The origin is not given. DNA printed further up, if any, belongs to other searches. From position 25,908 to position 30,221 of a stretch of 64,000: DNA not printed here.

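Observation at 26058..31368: Lower-G+C three-part block: XRE-HTH/tandem-RAM regulator, micro-ORF with hairpin, and a 1337-aa Hel308/Ski2-like helicase with two unassigned terminal domains. Candidate uncharacterised nucleic-acid surveillance or defence module.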

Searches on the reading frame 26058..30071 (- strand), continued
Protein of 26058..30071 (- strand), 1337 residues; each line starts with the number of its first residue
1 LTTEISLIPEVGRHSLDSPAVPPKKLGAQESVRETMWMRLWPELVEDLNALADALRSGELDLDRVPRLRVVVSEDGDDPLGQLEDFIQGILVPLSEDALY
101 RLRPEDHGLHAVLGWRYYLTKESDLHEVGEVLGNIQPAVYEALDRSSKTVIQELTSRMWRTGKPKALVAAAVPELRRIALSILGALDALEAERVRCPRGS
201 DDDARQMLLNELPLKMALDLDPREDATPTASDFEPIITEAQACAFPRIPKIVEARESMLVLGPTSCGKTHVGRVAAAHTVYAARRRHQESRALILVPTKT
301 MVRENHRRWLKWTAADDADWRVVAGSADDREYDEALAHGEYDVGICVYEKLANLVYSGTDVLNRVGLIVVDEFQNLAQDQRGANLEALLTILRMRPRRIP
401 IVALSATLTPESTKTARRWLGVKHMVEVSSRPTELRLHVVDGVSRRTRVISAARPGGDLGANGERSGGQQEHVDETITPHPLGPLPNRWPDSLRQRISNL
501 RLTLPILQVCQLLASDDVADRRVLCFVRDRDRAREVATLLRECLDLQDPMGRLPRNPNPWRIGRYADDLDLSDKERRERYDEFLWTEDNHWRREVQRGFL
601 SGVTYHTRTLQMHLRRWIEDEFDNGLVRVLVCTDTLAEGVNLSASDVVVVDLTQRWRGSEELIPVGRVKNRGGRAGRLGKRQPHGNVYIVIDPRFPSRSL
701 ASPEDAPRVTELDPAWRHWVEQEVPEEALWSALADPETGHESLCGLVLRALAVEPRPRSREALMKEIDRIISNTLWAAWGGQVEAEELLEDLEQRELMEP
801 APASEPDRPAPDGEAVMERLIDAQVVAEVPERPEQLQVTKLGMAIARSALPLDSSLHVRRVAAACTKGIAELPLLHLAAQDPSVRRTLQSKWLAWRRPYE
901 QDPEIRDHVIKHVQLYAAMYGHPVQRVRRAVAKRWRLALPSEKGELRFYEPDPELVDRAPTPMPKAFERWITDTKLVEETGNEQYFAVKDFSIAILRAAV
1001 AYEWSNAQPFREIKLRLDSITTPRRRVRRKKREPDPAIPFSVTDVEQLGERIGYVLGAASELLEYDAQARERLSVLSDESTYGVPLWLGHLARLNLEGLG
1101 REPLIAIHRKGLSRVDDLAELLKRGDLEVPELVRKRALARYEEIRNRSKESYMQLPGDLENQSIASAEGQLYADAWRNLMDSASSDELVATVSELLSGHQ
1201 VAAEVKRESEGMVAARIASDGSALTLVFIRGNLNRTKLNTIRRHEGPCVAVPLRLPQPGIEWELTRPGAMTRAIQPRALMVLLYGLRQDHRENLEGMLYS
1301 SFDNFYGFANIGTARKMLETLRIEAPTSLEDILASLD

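Call 103: search_protein_families(library=padloc, proteins=[L002:5261-6724:+, L002:6738-7460:+, L002:7677-9365:+, L002:9388-12582:-, L002:12588-13739:-, L009:14027-15463:+, L006:6537-8840:-], max_evalue=0.00001)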
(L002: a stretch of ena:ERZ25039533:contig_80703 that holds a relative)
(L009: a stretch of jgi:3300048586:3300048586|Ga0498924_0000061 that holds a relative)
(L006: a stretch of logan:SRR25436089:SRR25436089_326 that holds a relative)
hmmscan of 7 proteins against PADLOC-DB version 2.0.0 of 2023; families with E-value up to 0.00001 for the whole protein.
L002:5261-6724:+ (487 aa): 0 families

L002:6738-7460:+ (240 aa): 0 families

L002:7677-9365:+ (562 aa): 1 family
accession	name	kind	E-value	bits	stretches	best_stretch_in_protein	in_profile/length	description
PDLC04140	mad8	-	3.6e-08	31.3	1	43-239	23-204/314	mads_8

L002:9388-12582:- (1064 aa): 31 families (the best 25 are shown)
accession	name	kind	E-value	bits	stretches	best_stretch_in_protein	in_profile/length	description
PDLC01075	C3a139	-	9.8e-34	114.8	2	108-413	94-386/948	HKD+Snf2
PDLC02623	DrmD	-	3.6e-29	99.2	2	633-757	518-627/1040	DrmD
PDLC02621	DrmD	-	1.6e-22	77.6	1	517-771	394-641/1040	DrmD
PDLC02619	DrmD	-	1.5e-21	74.3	2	710-762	490-542/872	DrmD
PDLC00659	HmaA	-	1.6e-21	73.9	1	643-753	511-610/1176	SNF2 helicase / DEAD-box helicase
PDLC02500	BrxHI|BrxHII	-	1.1e-18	65.2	1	641-769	477-589/933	BrxHI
PDLC02843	DpdE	-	2.4e-13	46.9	1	710-753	621-663/1091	DpdE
PDLC02193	PLD_Helicase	-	5.1e-13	46.1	1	709-760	753-804/905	-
PDLC04556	PDC-M27C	-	1.8e-12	44.4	0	333-402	187-263/892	-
PDLC02633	DrmD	-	1.2e-11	41.4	1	709-768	583-643/839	DrmD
PDLC00633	ZorD1|ZorD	-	3.6e-11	39.9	1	229-300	437-511/908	"SWI2/SNF2 helicase, Mrr-like nuclease"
PDLC02632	DrmD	-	4.2e-11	40.1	1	646-762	524-633/662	DrmD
PDLC02572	DrmA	-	9.5e-11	38.3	1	647-755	522-623/1043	DrmA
PDLC02707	PbeA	-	1e-10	38.9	1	123-310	134-327/672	PbeA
PDLC02840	DpdE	-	1.3e-10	38.2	1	607-765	520-665/1091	DpdE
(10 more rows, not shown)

L002:12588-13739:- (383 aa): 2 families
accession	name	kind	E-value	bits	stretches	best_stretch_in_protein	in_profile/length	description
PDLC03620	REase_MTase_IIG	-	6.8e-32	108.1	1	210-363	1198-1353/1378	Type IIG restriction enzyme-methyltransferase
PDLC03365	MTase_II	-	6.8e-08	29.8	1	211-294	417-501/578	Type II methyltransferase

L009:14027-15463:+ (478 aa): 0 families

L006:6537-8840:- (767 aa): 9 families
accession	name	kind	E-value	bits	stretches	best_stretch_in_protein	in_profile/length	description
PDLC00200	HamB2|HamB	-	9.9e-15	51.6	1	442-522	446-523/865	DEAD-box helicase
PDLC00186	HamB1|HamB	-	5.4e-13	45.8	1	442-521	447-523/864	DEAD-box helicase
PDLC00187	HamB1|HamB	-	1.7e-11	41.2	1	444-527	435-515/851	DEAD-box helicase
PDLC00185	HamB1|HamB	-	3.4e-08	29.8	0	453-527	451-522/871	DEAD-box helicase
PDLC00190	HamB1|HamB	-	5e-08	29.9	1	444-529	433-514/866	DEAD-box helicase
PDLC00194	HamB1|HamB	-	1.5e-07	27.7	1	446-527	564-647/995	DEAD-box helicase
PDLC00199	HamB2|HamB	-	1.9e-07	27.5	1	442-519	434-507/841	DEAD-box helicase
PDLC00176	HamB1|HamB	-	1.5e-06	24.6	1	443-527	428-508/845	DEAD-box helicase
PDLC00184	HamB1|HamB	-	2.5e-06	24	1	442-532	385-472/738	DEAD-box helicase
